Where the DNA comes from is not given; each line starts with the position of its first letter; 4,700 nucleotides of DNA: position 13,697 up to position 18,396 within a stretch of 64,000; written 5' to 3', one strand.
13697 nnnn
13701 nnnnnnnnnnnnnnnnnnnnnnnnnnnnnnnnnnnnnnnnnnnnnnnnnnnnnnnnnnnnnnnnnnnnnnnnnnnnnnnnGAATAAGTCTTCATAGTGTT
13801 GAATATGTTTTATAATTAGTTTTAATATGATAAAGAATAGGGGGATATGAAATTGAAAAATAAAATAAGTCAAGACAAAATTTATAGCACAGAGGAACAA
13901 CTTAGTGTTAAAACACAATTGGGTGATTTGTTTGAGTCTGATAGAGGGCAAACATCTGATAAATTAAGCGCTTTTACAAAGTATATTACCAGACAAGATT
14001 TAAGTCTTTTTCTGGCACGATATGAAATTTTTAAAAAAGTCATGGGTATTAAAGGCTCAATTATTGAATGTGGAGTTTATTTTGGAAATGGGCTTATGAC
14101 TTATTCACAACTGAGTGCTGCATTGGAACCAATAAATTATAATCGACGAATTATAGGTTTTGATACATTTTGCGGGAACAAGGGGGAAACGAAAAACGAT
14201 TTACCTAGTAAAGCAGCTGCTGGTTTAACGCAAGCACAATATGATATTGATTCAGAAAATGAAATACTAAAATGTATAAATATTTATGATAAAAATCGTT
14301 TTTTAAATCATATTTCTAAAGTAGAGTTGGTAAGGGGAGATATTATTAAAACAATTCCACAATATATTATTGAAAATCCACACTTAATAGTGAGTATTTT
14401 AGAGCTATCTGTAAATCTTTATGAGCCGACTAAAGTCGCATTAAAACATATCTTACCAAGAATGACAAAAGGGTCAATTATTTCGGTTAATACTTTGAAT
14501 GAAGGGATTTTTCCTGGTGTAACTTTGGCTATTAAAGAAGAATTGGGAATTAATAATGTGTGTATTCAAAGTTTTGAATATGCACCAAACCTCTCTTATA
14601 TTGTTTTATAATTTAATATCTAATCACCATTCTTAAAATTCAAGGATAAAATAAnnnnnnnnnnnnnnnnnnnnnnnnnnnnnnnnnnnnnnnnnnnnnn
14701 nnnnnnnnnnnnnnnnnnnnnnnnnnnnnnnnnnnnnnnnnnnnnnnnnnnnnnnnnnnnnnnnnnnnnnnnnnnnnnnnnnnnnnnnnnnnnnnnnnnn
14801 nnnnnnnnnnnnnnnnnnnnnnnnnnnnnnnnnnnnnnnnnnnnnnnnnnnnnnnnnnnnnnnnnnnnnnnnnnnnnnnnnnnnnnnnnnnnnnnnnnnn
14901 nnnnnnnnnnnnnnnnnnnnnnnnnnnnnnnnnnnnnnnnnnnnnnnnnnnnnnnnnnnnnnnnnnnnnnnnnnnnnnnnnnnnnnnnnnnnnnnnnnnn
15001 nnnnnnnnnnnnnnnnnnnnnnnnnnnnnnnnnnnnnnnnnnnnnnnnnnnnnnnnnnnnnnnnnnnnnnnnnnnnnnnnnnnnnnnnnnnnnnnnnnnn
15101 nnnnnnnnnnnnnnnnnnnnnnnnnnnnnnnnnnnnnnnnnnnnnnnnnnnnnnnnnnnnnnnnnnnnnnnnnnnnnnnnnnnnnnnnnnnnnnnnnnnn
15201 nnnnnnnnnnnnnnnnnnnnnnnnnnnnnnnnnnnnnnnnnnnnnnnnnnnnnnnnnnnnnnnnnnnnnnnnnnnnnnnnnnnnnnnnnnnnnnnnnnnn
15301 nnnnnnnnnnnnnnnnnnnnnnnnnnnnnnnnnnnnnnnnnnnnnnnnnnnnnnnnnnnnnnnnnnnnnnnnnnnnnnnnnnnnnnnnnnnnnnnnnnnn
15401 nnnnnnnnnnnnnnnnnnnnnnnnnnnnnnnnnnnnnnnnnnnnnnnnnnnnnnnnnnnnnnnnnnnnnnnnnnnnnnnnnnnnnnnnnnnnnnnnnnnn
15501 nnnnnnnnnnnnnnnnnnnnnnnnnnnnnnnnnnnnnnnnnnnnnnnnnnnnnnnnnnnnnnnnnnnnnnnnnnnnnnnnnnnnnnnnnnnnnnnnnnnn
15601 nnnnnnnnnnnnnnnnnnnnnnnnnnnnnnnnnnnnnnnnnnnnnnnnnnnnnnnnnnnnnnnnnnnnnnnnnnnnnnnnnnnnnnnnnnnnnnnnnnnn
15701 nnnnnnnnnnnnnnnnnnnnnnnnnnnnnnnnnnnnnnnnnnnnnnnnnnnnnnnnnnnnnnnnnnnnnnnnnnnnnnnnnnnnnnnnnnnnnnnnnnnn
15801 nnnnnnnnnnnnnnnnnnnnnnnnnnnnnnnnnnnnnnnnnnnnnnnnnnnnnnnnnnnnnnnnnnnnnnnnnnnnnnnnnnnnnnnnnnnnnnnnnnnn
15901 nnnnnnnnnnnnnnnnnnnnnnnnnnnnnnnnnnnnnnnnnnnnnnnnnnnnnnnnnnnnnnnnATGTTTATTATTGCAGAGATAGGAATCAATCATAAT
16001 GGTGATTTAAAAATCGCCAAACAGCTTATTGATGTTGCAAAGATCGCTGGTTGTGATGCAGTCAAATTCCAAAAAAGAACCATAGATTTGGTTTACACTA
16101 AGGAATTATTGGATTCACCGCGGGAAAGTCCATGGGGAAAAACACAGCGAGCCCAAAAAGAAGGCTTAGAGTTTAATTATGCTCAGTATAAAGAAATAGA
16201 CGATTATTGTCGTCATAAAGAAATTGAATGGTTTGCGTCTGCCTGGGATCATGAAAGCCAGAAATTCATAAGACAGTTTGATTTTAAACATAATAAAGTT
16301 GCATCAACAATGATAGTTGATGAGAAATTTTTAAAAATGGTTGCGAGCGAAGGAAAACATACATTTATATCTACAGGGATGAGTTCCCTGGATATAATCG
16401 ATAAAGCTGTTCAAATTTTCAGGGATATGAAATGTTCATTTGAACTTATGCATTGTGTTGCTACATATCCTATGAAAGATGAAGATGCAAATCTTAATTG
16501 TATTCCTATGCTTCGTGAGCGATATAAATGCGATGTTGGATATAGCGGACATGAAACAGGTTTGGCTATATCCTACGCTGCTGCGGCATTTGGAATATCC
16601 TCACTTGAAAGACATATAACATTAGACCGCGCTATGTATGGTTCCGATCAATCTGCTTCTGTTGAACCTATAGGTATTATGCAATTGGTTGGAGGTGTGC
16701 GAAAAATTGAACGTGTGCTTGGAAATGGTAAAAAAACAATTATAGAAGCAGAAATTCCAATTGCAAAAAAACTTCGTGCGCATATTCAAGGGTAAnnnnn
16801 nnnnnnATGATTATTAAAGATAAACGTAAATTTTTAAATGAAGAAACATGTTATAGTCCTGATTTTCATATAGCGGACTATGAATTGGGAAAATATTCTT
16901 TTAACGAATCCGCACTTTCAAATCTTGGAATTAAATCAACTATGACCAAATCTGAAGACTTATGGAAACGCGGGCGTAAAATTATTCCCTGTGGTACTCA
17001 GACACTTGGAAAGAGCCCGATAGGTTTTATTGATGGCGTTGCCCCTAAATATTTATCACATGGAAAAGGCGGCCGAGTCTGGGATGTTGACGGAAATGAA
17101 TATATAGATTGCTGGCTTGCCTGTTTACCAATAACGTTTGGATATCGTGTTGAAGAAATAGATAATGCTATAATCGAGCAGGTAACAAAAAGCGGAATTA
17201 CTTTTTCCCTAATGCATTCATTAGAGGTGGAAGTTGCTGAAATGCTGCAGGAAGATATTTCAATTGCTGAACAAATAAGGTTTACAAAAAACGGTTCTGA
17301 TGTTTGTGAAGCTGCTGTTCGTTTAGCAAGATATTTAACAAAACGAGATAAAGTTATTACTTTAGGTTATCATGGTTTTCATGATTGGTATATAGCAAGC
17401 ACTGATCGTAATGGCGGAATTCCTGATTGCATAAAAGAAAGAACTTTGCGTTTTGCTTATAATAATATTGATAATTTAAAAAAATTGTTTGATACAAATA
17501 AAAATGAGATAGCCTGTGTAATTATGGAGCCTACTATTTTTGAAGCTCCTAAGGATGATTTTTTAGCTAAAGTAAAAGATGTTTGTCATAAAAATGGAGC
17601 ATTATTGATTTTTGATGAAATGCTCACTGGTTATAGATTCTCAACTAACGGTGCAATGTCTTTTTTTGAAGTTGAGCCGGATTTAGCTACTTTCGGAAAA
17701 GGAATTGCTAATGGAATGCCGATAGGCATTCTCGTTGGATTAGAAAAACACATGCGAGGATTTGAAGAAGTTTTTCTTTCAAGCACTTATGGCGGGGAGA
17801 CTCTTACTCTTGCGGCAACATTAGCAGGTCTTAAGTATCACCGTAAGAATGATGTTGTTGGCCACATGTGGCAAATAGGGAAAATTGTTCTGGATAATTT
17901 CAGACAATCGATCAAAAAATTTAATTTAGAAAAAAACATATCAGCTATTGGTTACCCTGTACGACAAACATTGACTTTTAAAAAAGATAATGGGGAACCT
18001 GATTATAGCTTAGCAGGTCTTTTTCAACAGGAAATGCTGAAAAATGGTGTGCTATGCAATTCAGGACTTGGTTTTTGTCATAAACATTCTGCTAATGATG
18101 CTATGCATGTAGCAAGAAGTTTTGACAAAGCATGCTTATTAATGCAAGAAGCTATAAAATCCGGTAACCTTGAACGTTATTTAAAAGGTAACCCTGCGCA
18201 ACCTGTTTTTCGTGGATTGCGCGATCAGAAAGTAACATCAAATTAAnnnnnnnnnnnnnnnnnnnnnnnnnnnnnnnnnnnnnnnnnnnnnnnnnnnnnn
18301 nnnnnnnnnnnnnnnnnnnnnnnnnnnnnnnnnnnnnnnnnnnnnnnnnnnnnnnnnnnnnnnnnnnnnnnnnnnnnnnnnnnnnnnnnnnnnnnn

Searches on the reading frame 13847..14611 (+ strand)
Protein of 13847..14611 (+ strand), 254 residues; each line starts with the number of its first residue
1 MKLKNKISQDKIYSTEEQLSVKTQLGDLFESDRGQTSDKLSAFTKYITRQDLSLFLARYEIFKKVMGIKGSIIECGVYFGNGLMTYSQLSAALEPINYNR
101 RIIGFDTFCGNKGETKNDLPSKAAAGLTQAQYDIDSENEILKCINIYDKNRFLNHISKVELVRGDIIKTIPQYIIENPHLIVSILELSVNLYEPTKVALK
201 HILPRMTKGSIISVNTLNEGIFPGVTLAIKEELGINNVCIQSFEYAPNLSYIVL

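Call 8: search_protein_families(library=pfam, proteins=[window:13847-14611:+], max_evalue=0.0001)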
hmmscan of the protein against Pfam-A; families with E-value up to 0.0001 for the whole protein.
window:13847-14611:+ (254 aa): 1 family
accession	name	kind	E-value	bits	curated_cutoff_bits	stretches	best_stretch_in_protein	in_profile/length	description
PF05711.17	TylF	-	3.8e-06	26.8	23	1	32-216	56-228/264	Macrocin-O-methyltransferase (TylF)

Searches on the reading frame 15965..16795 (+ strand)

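Call 8: search_protein_families(library=pfam, proteins=[window:15965-16795:+], max_evalue=0.0001)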
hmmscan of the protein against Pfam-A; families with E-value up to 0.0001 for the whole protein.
window:15965-16795:+ (276 aa): 1 family
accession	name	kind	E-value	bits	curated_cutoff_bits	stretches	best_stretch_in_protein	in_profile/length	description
PF03102.20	NeuB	-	7.1e-67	225.8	22.1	1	21-257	1-241/241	NeuB family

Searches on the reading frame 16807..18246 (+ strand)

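Call 8: search_protein_families(library=pfam, proteins=[window:16807-18246:+], max_evalue=0.0001)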
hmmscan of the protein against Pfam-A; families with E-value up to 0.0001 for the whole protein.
window:16807-18246:+ (479 aa): 1 family
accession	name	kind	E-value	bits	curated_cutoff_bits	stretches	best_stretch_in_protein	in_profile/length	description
PF00202.27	Aminotran_3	-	3.5e-42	145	30.5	1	83-382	13-343/403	Aminotransferase class-III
